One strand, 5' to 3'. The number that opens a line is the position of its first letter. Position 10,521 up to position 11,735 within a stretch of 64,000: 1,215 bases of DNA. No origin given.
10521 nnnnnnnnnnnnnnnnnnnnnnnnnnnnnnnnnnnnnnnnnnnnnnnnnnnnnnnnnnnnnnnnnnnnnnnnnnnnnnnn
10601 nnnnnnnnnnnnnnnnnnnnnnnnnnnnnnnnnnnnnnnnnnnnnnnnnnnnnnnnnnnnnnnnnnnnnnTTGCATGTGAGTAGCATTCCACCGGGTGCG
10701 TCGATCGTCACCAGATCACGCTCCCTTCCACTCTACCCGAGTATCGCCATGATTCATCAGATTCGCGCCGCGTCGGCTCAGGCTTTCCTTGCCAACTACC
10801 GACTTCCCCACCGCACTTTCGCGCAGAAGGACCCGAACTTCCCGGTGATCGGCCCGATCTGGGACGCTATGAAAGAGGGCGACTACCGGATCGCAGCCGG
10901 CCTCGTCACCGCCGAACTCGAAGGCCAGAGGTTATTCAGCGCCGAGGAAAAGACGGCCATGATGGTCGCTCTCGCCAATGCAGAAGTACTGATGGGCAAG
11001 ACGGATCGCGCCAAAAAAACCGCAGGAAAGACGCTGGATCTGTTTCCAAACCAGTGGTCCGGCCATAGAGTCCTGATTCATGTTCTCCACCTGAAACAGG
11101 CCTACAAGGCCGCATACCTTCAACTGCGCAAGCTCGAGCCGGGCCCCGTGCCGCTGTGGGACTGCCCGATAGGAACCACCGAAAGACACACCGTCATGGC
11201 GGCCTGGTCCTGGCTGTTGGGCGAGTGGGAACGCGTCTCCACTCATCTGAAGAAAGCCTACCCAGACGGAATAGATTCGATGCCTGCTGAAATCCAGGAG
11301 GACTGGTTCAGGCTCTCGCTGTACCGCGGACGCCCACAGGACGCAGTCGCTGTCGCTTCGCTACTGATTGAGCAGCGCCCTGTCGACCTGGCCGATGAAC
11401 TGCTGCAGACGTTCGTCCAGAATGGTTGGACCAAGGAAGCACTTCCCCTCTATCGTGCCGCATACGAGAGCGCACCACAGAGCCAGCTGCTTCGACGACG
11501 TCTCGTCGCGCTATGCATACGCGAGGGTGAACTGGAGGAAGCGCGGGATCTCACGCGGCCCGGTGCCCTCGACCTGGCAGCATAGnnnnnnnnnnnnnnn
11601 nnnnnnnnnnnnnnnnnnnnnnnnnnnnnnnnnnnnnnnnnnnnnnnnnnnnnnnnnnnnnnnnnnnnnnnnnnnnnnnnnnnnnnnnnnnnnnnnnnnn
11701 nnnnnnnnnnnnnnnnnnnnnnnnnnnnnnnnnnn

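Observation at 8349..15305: Sigma-54 / sigma-28 regulatory island around an orphan PilB-like ATPase, with no pilus or flagellar structural genes in view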

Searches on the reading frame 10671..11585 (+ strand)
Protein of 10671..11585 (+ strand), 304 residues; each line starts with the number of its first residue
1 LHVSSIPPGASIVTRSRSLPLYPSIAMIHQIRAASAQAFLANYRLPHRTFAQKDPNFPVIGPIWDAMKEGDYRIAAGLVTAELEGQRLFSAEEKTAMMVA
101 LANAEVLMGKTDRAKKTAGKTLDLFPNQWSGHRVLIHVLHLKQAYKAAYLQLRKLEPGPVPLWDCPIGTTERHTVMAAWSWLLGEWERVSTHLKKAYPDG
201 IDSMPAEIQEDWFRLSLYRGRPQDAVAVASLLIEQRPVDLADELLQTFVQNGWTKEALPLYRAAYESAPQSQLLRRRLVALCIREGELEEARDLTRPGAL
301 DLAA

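Call 4: search_protein_families(library=pfam, proteins=[window:10671-11585:+], max_evalue=0.01)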
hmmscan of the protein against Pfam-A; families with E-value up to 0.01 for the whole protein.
window:10671-11585:+ (304 aa): 4 families
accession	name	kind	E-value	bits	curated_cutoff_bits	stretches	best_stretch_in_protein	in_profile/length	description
PF13428.12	TPR_14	-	7.4e-09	35.9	23.5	1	239-280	2-43/44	Tetratricopeptide repeat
PF13432.12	TPR_16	-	1e-06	29.5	32.7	0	247-294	6-53/65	Tetratricopeptide repeat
PF14559.12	TPR_19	-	1e-06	29.4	25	1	250-295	3-48/68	Tetratricopeptide repeat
PF07719.23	TPR_2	-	0.0072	16.8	27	0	100-127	6-33/34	Tetratricopeptide repeat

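Call 5: search_protein_families(library=ncbifam, proteins=[window:10671-11585:+], max_evalue=0.001)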
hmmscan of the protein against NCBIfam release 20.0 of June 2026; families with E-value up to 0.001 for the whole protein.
window:10671-11585:+ (304 aa): 1 family
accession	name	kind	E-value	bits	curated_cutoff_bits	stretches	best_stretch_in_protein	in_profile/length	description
NF052415.1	T3SS_chap_SctY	equivalog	0.0004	20.9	70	0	247-294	15-62/106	type III secretion apparatus assembly chaperone SctY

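Call 20: find_homologous_proteins(query=window:10749-11585:+, max_evalue=0.001)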
Query window:10749-11585:+ (278 aa): 139 proteins with E <= 0.001 among 2611 candidates; the best 120 are listed.
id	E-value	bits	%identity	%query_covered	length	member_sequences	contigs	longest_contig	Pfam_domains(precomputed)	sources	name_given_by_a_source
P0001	8.6e-182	620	99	100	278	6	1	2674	PF14559.13,PF13432.13,PF13428.13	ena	-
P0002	2.9e-158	543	85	100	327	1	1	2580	PF14559.13,PF13432.13,PF13428.13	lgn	-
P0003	1.8e-156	537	84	100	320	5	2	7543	PF14559.13,PF13432.13,PF13428.13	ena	-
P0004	6.3e-152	523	82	100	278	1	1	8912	PF14559.13,PF13432.13,PF13428.13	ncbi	-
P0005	7.3e-136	470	74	100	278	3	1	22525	PF14559.13,PF13428.13,PF07719.24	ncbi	-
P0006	2.6e-133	461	72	100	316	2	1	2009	PF14559.13,PF13432.13,PF13428.13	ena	-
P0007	3.2e-129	448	71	100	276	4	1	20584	PF14559.13,PF13428.13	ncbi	-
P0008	5.9e-102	359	57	100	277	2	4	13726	PF14559.13,PF13432.13,PF13428.13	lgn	-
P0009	4.2e-96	339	57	99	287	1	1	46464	PF14559.13,PF13428.13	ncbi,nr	ncbi:MAG: tetratricopeptide repeat protein [Rhodothermales bacterium]|nr:tetratricopeptide repeat pr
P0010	5.0e-96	339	57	97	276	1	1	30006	PF14559.13,PF13428.13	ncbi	-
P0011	6.5e-96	339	56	99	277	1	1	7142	PF14559.13,PF13432.13,PF13428.13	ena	-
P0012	2.4e-95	337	57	100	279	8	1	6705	PF14559.13,PF13428.13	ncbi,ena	-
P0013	2.6e-95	337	57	97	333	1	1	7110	PF13428.13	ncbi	-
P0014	3.7e-95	336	58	95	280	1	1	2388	PF14559.13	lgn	-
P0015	8.4e-95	335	64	86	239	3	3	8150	PF14559.13,PF13428.13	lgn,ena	-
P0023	3.4e-92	327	55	100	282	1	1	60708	PF14559.13,PF13432.13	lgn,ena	-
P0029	1.7e-90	321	56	97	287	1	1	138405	PF14559.13,PF13428.13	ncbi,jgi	-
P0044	6.4e-83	296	51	100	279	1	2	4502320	-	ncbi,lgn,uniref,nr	ncbi:hypothetical protein GQ464_003465 [Rhodocaloribacter litoris]|uniref:hypothetical protein n=1 T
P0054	2.2e-80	288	50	100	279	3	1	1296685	-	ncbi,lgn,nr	ncbi:MAG: hypothetical protein KatS3mg044_0622 [Rhodothermaceae bacterium]|nr:MAG: hypothetical prot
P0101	7.7e-60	221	43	97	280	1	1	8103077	PF14559.13,PF13432.13,PF13428.13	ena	-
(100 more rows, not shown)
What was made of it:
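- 10749..11585 (+): 278-aa cytoplasmic-looking TPR protein. Orthologues are the terminal gene of the flgK-flgL operon. The C-terminus ends in ...ALDLAA. 139 homologues at E <= 0.001, those with names from Rhodothermales or Bacteroidota (call 20).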

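Call 21: find_encoding_contigs(protein=P0044, flank=10000, max_places=2)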
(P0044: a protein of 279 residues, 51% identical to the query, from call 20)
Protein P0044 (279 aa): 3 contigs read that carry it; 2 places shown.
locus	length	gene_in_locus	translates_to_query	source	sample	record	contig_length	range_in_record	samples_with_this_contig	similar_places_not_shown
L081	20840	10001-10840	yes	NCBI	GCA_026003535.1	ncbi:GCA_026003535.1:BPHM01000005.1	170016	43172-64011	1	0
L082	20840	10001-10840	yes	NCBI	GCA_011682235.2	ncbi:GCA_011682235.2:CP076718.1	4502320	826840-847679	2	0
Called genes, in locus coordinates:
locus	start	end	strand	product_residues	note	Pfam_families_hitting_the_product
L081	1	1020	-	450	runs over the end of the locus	PF13174:TPR_6 (faint), PF13428:TPR_14 (faint), PF13432:TPR_16 (weak), PF14559:TPR_19 (weak), PF00534:Glycos_transf_1, PF13692:Glyco_trans_1_4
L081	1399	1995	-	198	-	PF06167:Peptidase_M90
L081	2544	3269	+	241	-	PF00460:Flg_bb_rod, PF22692:LlgE_F_G_D1, PF06429:Flg_bbr_C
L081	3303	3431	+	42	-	PF00460:Flg_bb_rod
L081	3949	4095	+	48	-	PF06429:Flg_bbr_C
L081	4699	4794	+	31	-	-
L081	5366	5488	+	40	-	-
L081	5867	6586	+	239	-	PF02119:FlgI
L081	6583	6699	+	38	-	PF02119:FlgI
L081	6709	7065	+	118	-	-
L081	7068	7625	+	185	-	PF05130:FlgN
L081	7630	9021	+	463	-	PF22638:FlgK_D1, PF06429:Flg_bbr_C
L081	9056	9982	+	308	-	PF00669:Flagellin_N, PF00700:Flagellin_C (weak)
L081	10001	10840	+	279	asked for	-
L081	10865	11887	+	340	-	PF08668:HDOD, PF01966:HD (weak)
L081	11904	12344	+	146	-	PF00072:Response_reg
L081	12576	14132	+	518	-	PF00089:Trypsin, PF13365:Trypsin_2, PF00595:PDZ, PF13180:PDZ_2, PF17820:PDZ_6, PF13180:PDZ_2 (weak)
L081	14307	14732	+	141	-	PF13740:ACT_6, PF01842:ACT, PF13291:ACT_4 (weak)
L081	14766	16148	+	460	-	PF05167:DUF711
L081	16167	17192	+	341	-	PF02746:MR_MLE_N, PF13378:MR_MLE_C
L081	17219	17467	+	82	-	-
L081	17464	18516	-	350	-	PF08240:ADH_N, PF00107:ADH_zinc_N, PF13602:ADH_zinc_N_2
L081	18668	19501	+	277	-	PF00669:Flagellin_N, PF00700:Flagellin_C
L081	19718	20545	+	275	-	PF00669:Flagellin_N, PF00700:Flagellin_C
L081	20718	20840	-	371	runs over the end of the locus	PF00535:Glycos_transf_2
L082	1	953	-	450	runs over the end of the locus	PF00534:Glycos_transf_1, PF13692:Glyco_trans_1_4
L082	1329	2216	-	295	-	PF06167:Peptidase_M90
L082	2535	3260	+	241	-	PF00460:Flg_bb_rod, PF22692:LlgE_F_G_D1, PF06429:Flg_bbr_C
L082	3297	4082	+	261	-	PF00460:Flg_bb_rod, PF22692:LlgE_F_G_D1, PF06429:Flg_bbr_C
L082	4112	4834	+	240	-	PF13144:ChapFlgA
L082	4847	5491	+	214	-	PF02107:FlgH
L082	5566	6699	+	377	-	PF02119:FlgI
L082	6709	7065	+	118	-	-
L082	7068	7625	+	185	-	PF05130:FlgN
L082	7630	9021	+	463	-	PF22638:FlgK_D1, PF06429:Flg_bbr_C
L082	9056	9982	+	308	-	PF00669:Flagellin_N, PF00700:Flagellin_C (weak)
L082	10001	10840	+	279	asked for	-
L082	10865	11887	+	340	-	PF08668:HDOD, PF01966:HD (weak)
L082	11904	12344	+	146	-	PF00072:Response_reg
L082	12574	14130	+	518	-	PF00089:Trypsin, PF13365:Trypsin_2, PF00595:PDZ, PF13180:PDZ_2, PF17820:PDZ_6, PF13180:PDZ_2 (weak)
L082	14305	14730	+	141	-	PF13740:ACT_6, PF01842:ACT, PF13291:ACT_4 (weak)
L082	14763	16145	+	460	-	PF05167:DUF711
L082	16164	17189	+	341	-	PF02746:MR_MLE_N, PF13378:MR_MLE_C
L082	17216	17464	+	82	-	-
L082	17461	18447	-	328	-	PF08240:ADH_N, PF00107:ADH_zinc_N, PF13602:ADH_zinc_N_2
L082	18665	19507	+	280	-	PF00669:Flagellin_N, PF00700:Flagellin_C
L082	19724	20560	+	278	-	PF00669:Flagellin_N, PF00700:Flagellin_C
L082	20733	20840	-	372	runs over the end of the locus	PF00535:Glycos_transf_2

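Call 22: find_encoding_contigs(protein=P0005, flank=10000, max_places=2)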
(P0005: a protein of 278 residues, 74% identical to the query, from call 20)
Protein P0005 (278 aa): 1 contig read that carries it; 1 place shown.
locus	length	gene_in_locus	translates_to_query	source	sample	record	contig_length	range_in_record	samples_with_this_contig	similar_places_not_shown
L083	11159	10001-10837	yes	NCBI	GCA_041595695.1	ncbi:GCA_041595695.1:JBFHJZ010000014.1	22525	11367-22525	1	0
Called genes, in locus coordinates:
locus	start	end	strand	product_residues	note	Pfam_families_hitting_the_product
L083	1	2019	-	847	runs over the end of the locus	PF00999:Na_H_Exchanger, PF02254:TrkA_N, PF00359:PTS_EIIA_2, PF02080:TrkA_C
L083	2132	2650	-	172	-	PF06491:Disulph_isomer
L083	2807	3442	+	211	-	PF00877:NLPC_P60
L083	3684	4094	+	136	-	PF03449:GreA_GreB_N, PF01272:GreA_GreB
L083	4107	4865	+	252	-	PF00912:Transgly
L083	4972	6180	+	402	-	PF00278:Orn_DAP_Arg_deC, PF02784:Orn_Arg_deC_N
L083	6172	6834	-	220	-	PF01557:FAA_hydrolase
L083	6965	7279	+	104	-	PF00829:Ribosomal_L21p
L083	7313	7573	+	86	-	PF01016:Ribosomal_L27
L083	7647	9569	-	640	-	PF00437:T2SSE, PF25199:nSTAND_NTPase5 (faint)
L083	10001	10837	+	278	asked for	PF07719:TPR_2 (faint), PF13428:TPR_14 (faint), PF14559:TPR_19 (weak)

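Call 24: find_encoding_contigs(protein=P0009, flank=10000, max_places=1)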
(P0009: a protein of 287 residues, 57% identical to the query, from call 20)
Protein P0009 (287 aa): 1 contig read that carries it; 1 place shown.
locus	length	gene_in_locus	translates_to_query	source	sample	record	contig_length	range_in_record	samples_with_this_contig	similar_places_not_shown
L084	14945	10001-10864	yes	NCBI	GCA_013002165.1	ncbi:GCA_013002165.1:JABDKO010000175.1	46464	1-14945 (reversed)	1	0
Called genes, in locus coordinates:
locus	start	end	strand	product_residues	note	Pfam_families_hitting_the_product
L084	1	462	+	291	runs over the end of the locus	PF13480:Acetyltransf_6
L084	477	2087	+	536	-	PF20604:DUF6798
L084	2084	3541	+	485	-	PF13440:Polysacc_synt_3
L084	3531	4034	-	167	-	PF06491:Disulph_isomer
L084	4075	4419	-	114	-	PF12732:YtxH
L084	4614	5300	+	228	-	PF00877:NLPC_P60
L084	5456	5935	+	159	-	PF03449:GreA_GreB_N, PF01272:GreA_GreB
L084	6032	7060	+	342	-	PF00155:Aminotran_1_2 (weak), PF01212:Beta_elim_lyase, PF00266:Aminotran_5 (faint)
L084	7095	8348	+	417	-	PF00278:Orn_DAP_Arg_deC, PF02784:Orn_Arg_deC_N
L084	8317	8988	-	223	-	PF01557:FAA_hydrolase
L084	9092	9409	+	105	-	PF00829:Ribosomal_L21p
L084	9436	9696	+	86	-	PF01016:Ribosomal_L27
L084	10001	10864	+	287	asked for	PF13428:TPR_14 (faint), PF14559:TPR_19 (weak)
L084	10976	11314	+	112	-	-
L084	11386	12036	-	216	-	PF00697:PRAI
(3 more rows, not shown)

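Call 25: find_encoding_contigs(protein=P0023, flank=10000, max_places=1)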
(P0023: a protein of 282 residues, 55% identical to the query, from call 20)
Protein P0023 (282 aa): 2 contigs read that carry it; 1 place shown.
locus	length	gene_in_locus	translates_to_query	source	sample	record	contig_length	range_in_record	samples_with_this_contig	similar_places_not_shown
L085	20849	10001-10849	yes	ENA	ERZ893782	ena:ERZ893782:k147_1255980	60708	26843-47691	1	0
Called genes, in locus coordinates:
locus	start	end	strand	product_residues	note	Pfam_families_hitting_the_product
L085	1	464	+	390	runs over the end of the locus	PF01553:Acyltransferase (weak)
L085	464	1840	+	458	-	-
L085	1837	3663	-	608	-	PF00009:GTP_EFTU, PF01926:MMR_HSR1 (weak), PF22042:EF-G_D2 (faint), PF00679:EFG_C, PF21018:BipA_C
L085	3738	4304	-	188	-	PF06491:Disulph_isomer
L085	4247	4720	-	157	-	PF12732:YtxH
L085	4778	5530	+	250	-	PF00877:NLPC_P60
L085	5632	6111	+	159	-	PF03449:GreA_GreB_N, PF01272:GreA_GreB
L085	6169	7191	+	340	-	PF01212:Beta_elim_lyase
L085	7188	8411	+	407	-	PF00278:Orn_DAP_Arg_deC, PF02784:Orn_Arg_deC_N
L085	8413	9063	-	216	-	PF01557:FAA_hydrolase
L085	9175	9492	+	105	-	PF00829:Ribosomal_L21p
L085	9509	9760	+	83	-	PF01016:Ribosomal_L27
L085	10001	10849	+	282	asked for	PF13432:TPR_16 (faint), PF14559:TPR_19 (weak)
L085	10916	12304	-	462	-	PF00072:Response_reg, PF00158:Sigma54_activat, PF14532:Sigma54_activ_2, PF07728:AAA_5, PF25601:AAA_lid_14, PF02954:HTH_8, PF18024:HTH_50 (faint)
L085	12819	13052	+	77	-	-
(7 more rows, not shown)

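Call 59: predict_structure(alignment_id=A2)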
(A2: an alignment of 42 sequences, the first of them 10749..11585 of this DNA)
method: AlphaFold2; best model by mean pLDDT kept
length: 278 residues; sequences in the alignment: 42
mean_pLDDT: 89.0   pTM: 0.82
mean pLDDT of the five models: 89.0, 88.9, 87.8, 87.7, 87.3
residues with pLDDT >= 90: 200; 70-90: 56; 50-70: 11; < 50: 11
segments of 3 or more residues with pLDDT < 50: 1-8, 276-278
pLDDT, mean of each block of 10 residues (from residue 1): 37 91 79 91 96 92 90 96 97 94 94 96 93 81 94 97 98 94 94 94 89 88 92 93 90 93 89 53
secondary structure, 60 per line:
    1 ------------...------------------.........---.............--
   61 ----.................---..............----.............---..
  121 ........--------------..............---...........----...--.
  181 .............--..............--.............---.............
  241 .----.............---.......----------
elements in order: H34-42 H46-58 H65-81 H85-98 H103-115 H119-128 H143-156 H160-170 H180-193 H196-209 H212-224 H228-241 H246-258 H262-268
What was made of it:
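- Checked: AlphaFold2 gives that protein a TPR solenoid with pLDDT 89 (call 59).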

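Call 62: fold_search(model_id=the predicted structure, library=pdb)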
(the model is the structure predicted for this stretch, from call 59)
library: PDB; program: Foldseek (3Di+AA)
matches with E <= 10: 1513; with E <= 0.001: 32
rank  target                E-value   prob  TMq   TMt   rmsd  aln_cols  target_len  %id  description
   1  8chy                  6.6e-06  1.00  0.53  0.54   7.3       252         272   19  Crystal structure of an 8-repeat consensus TPR superhelix with Zinc. (released 2024-02-21)
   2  9qhc_A                6.4e-05  1.00  0.50  0.50   8.6       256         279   18  Crystal structure of 8-repeat CTPR protein with eliminated coordination sites (released 2025-10-22)
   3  9qhb                  8.3e-05  1.00  0.52  0.53   8.4       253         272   18  Crystal structure of 16-repeat CTPR protein with eliminated coordination sites (released 2025-10-22)
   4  9qhc_B                1.3e-04  1.00  0.52  0.53   8.8       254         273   18  Crystal structure of 8-repeat CTPR protein with eliminated coordination sites (released 2025-10-22)
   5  6eou                  2.0e-04  1.00  0.47  0.39   8.4       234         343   18  O-GlcNAc transferase TPR domain with the intellectual disability associated mutation L254F (released 2018-05-09)
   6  9gaw_Y                2.2e-04  1.00  0.37  0.22  14.5       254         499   15  High-resolution structure of the Anaphase-promoting complex/cyclosome (APC/C) bound to co-activator Cdh1 (released 2024-08-14)
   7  1w3b_B                2.4e-04  1.00  0.49  0.39   7.1       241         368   16  The superhelical TPR domain of O-linked GlcNAc transferase reveals structural similarities to importin alpha. (released 2004-09-09)
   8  9gaw_K                3.0e-04  1.00  0.33  0.19  13.4       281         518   12  High-resolution structure of the Anaphase-promoting complex/cyclosome (APC/C) bound to co-activator Cdh1 (released 2024-08-14)
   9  7ntf_A                3.2e-04  1.00  0.47  0.17   9.9       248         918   19  Cryo-EM structure of unliganded O-GlcNAc transferase (released 2021-11-17)
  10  8pkp_K                3.8e-04  1.00  0.30  0.18  13.8       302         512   12  Cryo-EM structure of the apo Anaphase-promoting complex/cyclosome (APC/C) at 3.2 Angstrom resolution (released 2023-07-19)
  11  5g04_K                4.0e-04  1.00  0.34  0.21  13.7       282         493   12  Structure of the human APC-Cdc20-Hsl1 complex (released 2016-05-25)
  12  8tar_Z                4.6e-04  1.00  0.46  0.29  11.3       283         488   17  APC/C-CDH1-UBE2C-Ubiquitin-CyclinB-NTD (released 2023-09-27)
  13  5khr_Y                5.2e-04  1.00  0.47  0.33  11.3       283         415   16  Model of human Anaphase-promoting complex/Cyclosome complex (APC15 deletion mutant) in complex with the E2 UBE2C/UBCH1 (released 2016-08-24)
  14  5khr_X                5.2e-04  1.00  0.46  0.34  11.4       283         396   16  Model of human Anaphase-promoting complex/Cyclosome complex (APC15 deletion mutant) in complex with the E2 UBE2C/UBCH1 (released 2016-08-24)
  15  7ai4_B                5.2e-04  1.00  0.40  0.46  10.2       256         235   16  Crystal structure of the KLC1-TPR domain truncated from its nonTPR region ([A1-B6]-Delta-nonTPR fragment) (released 2021-10-06)
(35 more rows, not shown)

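Call 63: find_encoding_contigs(protein=P0054, flank=8000, max_places=1)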
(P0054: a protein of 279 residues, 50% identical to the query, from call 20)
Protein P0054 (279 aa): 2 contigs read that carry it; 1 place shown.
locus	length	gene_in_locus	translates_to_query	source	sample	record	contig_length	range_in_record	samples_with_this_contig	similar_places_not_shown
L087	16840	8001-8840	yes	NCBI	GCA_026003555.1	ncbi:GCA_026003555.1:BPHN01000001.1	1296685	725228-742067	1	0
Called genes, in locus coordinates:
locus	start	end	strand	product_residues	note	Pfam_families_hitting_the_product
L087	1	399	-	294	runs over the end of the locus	PF06167:Peptidase_M90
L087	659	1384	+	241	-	PF00460:Flg_bb_rod, PF22692:LlgE_F_G_D1, PF06429:Flg_bbr_C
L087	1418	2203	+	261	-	PF00460:Flg_bb_rod, PF22692:LlgE_F_G_D1, PF06429:Flg_bbr_C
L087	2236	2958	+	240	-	PF08666:SAF (faint), PF13144:ChapFlgA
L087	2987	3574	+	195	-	PF02107:FlgH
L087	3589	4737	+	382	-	PF02119:FlgI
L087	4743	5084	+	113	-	-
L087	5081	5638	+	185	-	PF05130:FlgN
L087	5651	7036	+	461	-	PF00460:Flg_bb_rod (faint), PF22638:FlgK_D1, PF06429:Flg_bbr_C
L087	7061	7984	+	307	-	PF00669:Flagellin_N, PF00700:Flagellin_C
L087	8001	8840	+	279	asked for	-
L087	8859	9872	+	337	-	PF08668:HDOD, PF01966:HD (weak)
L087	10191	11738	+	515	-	PF00089:Trypsin, PF13365:Trypsin_2, PF13180:PDZ_2, PF00595:PDZ, PF17820:PDZ_6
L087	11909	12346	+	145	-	PF01842:ACT, PF13291:ACT_4 (faint), PF13740:ACT_6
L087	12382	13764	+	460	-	PF05167:DUF711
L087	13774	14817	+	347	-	PF02746:MR_MLE_N (weak), PF13378:MR_MLE_C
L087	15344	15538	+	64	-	-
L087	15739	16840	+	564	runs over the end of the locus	PF01039:Carboxyl_trans, PF03255:ACCA (faint), PF06833:MdcE (faint)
